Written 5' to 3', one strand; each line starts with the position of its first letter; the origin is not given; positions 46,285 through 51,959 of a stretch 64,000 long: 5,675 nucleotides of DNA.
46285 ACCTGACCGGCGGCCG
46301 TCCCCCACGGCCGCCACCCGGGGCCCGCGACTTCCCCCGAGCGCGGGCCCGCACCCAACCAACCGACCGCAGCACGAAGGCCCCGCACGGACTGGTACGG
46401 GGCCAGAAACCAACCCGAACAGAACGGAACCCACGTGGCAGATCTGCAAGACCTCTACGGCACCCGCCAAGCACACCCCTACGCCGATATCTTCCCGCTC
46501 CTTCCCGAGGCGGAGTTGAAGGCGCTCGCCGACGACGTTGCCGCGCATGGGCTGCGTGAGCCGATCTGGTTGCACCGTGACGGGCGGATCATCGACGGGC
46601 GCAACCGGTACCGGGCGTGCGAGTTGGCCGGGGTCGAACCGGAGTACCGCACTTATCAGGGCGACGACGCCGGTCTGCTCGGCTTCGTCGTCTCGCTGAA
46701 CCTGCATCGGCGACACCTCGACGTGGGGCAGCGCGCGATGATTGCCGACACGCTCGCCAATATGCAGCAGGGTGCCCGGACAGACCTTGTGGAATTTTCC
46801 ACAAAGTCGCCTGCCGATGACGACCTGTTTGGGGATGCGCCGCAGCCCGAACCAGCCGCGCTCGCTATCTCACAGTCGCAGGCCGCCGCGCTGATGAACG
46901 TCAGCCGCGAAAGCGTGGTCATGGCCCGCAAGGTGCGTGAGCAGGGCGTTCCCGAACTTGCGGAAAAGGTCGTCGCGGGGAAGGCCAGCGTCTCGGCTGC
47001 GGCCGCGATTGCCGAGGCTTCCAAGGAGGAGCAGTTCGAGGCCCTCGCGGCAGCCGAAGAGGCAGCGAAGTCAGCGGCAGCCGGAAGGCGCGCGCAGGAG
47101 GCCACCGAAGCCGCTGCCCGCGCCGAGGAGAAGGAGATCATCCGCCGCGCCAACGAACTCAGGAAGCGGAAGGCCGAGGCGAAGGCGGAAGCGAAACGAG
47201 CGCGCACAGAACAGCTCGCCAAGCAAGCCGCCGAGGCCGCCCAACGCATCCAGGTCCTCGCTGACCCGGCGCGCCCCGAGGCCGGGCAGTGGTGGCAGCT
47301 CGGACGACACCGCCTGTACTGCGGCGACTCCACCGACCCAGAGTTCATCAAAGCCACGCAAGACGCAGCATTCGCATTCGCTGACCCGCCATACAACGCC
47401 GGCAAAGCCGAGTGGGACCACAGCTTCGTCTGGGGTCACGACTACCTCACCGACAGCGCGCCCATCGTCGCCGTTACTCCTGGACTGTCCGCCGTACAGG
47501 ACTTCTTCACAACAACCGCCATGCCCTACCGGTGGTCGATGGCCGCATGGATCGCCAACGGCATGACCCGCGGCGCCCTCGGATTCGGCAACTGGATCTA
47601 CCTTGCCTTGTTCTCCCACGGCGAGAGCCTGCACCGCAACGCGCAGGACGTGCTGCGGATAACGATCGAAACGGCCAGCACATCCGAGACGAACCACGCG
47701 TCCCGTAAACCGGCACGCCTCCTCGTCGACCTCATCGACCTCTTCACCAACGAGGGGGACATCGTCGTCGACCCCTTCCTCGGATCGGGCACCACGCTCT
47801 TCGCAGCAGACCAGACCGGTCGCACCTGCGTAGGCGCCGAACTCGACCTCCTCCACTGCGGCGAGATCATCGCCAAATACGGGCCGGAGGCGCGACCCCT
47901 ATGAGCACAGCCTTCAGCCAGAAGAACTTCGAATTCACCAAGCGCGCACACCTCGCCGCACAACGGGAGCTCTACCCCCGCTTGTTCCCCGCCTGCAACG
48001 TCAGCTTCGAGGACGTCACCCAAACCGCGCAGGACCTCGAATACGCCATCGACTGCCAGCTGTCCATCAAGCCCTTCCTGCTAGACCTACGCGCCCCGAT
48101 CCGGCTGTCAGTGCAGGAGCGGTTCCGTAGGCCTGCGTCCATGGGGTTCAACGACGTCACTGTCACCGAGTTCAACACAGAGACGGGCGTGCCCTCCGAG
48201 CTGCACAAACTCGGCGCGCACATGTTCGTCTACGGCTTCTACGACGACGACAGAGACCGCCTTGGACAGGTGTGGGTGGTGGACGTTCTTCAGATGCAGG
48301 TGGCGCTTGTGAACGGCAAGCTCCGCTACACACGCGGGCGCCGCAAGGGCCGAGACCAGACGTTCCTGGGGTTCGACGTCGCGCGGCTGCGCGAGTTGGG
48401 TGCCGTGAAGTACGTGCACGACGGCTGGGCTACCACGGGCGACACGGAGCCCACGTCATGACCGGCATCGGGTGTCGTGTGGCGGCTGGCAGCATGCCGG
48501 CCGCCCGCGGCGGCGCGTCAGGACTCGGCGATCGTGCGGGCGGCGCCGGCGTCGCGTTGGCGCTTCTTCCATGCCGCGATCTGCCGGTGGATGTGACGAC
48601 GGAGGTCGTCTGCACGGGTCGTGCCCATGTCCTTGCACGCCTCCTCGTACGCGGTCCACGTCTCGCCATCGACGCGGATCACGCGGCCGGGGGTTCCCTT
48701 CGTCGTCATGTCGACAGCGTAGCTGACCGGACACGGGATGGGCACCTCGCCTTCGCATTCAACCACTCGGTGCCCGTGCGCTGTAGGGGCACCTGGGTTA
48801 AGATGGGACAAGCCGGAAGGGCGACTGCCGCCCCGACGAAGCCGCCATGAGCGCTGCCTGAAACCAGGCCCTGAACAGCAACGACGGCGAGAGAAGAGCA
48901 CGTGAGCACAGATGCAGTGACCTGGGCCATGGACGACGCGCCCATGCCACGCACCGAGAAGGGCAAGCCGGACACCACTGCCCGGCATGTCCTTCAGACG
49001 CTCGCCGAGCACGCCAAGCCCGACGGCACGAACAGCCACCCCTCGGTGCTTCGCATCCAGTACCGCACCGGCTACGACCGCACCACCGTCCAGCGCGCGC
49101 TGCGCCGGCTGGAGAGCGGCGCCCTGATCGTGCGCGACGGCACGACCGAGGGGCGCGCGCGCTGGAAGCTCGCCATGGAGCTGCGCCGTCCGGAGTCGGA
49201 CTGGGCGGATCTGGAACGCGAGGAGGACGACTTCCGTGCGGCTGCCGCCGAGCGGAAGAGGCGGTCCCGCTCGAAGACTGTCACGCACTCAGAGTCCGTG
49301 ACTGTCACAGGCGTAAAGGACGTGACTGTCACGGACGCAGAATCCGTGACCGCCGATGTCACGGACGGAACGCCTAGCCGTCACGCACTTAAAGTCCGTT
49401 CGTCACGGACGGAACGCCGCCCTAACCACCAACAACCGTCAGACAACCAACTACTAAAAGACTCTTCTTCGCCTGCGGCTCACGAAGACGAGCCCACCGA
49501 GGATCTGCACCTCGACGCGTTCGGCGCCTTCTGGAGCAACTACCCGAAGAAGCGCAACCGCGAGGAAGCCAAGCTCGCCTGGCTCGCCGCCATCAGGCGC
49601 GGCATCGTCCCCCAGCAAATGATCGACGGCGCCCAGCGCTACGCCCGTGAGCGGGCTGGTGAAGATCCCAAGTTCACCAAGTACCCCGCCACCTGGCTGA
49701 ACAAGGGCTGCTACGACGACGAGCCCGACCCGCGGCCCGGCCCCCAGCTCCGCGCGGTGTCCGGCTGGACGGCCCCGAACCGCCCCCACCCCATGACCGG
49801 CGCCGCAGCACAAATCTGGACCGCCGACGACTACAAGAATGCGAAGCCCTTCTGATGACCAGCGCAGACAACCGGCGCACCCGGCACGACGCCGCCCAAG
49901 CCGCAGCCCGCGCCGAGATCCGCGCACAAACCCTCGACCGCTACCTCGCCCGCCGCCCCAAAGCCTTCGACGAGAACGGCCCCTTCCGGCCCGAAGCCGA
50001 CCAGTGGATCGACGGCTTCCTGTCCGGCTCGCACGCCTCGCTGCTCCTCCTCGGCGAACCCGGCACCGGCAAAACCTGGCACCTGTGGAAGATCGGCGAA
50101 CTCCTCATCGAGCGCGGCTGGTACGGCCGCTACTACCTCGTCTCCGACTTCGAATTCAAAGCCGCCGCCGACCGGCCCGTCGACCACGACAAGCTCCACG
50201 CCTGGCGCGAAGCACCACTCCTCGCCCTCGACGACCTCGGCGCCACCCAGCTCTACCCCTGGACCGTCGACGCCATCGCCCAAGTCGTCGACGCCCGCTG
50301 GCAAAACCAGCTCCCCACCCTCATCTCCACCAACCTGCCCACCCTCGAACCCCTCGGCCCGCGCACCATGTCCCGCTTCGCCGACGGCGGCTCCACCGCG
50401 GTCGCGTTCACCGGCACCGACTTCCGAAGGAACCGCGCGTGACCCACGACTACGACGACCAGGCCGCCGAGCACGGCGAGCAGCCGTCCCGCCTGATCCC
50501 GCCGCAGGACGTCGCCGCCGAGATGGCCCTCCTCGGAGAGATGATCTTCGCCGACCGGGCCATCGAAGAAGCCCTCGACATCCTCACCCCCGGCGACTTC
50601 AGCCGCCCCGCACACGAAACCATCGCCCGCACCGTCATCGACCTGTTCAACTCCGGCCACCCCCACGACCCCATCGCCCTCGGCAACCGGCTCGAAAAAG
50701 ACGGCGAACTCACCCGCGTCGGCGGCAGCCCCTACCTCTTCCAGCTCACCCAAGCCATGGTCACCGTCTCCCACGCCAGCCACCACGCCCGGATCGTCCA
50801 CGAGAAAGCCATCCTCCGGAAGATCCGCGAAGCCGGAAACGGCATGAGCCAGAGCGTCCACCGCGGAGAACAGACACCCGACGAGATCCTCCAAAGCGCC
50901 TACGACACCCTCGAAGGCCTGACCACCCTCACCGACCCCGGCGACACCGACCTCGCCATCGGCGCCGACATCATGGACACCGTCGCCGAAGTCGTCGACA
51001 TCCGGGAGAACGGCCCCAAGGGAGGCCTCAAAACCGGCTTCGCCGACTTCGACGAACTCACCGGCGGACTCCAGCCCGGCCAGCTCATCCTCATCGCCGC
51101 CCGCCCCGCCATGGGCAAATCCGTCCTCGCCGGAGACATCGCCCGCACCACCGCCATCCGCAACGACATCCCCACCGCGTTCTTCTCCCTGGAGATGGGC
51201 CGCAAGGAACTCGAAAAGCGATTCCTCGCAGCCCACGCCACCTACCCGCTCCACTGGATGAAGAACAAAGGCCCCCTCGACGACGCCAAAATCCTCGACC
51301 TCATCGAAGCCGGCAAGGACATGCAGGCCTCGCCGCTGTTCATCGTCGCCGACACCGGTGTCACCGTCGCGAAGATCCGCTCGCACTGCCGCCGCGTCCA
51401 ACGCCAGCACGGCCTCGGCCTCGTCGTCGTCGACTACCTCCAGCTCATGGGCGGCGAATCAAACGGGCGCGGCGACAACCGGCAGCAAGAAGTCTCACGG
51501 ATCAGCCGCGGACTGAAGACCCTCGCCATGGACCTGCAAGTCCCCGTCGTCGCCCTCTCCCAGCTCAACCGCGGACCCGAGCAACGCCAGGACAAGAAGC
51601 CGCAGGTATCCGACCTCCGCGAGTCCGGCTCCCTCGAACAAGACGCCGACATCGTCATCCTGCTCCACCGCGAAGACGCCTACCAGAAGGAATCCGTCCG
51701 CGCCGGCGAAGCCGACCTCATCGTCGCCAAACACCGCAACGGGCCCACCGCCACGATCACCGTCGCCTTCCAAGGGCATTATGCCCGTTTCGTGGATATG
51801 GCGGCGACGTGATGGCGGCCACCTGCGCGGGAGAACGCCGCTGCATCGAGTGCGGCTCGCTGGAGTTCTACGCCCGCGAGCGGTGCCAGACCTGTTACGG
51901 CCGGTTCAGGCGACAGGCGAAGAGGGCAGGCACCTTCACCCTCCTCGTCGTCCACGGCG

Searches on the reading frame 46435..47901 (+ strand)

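Call 25: search_protein_families(library=pfam, proteins=[window:46435-47901:+], max_evalue=0.01)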
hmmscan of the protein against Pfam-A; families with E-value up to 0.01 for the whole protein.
window:46435-47901:+ (489 aa): 2 families
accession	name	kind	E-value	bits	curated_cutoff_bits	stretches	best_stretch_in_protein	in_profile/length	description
PF01555.25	N6_N4_Mtase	-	3.5e-18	66.8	26.7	1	401-472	138-213/221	DNA methylase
PF02086.21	MethyltransfD12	-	0.0032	17.7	22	0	430-465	9-45/253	D12 class N6 adenine-specific DNA methyltransferase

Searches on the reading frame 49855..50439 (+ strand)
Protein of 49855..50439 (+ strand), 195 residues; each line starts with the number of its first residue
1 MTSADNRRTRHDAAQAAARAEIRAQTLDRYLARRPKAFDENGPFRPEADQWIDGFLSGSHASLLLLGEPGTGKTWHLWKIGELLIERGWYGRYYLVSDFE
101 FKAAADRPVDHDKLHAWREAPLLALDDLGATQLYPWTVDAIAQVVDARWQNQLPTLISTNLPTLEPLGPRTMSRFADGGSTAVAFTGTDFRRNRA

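Call 25: search_protein_families(library=pfam, proteins=[window:49855-50439:+], max_evalue=0.01)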
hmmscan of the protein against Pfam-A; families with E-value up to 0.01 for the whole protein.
window:49855-50439:+ (195 aa): 2 families
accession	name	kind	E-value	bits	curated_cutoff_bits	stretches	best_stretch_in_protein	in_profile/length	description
PF01695.23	IstB_IS21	-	7.2e-07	29.4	24.1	1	61-162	93-195/238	IstB-like ATP binding protein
PF13191.12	AAA_16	-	0.0087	17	32.6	0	57-90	21-54/167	AAA ATPase domain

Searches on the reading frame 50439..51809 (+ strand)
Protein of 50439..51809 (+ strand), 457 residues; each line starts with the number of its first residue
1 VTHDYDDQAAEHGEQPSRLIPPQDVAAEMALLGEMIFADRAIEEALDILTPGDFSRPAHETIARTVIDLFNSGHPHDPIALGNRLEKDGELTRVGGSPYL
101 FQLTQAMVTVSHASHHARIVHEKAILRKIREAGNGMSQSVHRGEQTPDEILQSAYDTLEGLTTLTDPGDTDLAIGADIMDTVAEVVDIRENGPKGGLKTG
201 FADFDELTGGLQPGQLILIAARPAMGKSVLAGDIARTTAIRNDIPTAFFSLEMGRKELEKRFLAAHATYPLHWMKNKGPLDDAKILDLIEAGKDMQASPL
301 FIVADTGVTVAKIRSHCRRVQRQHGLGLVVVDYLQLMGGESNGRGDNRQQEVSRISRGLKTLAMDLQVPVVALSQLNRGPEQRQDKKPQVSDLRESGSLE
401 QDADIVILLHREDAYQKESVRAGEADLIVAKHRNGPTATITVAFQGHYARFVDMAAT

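Call 25: search_protein_families(library=pfam, proteins=[window:50439-51809:+], max_evalue=0.01)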
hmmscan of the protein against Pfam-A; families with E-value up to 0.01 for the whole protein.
window:50439-51809:+ (457 aa): 5 families
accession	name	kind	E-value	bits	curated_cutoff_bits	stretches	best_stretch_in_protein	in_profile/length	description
PF03796.21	DnaB_C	-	4.5e-93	311.8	27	1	196-452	1-254/255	DnaB-like helicase C terminal domain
PF00772.26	DnaB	-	5e-25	88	23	1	21-122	2-103/103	DnaB-like helicase N terminal domain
PF13481.12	AAA_25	-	2.8e-11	43.9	27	1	207-376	25-190/195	AAA domain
PF06745.19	ATPase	-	5.5e-05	23.1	26.6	1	198-335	2-129/231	KaiC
PF20307.4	divDNAB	-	0.00071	18.8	26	0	189-242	49-105/356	Divergent DnaB-like ATPase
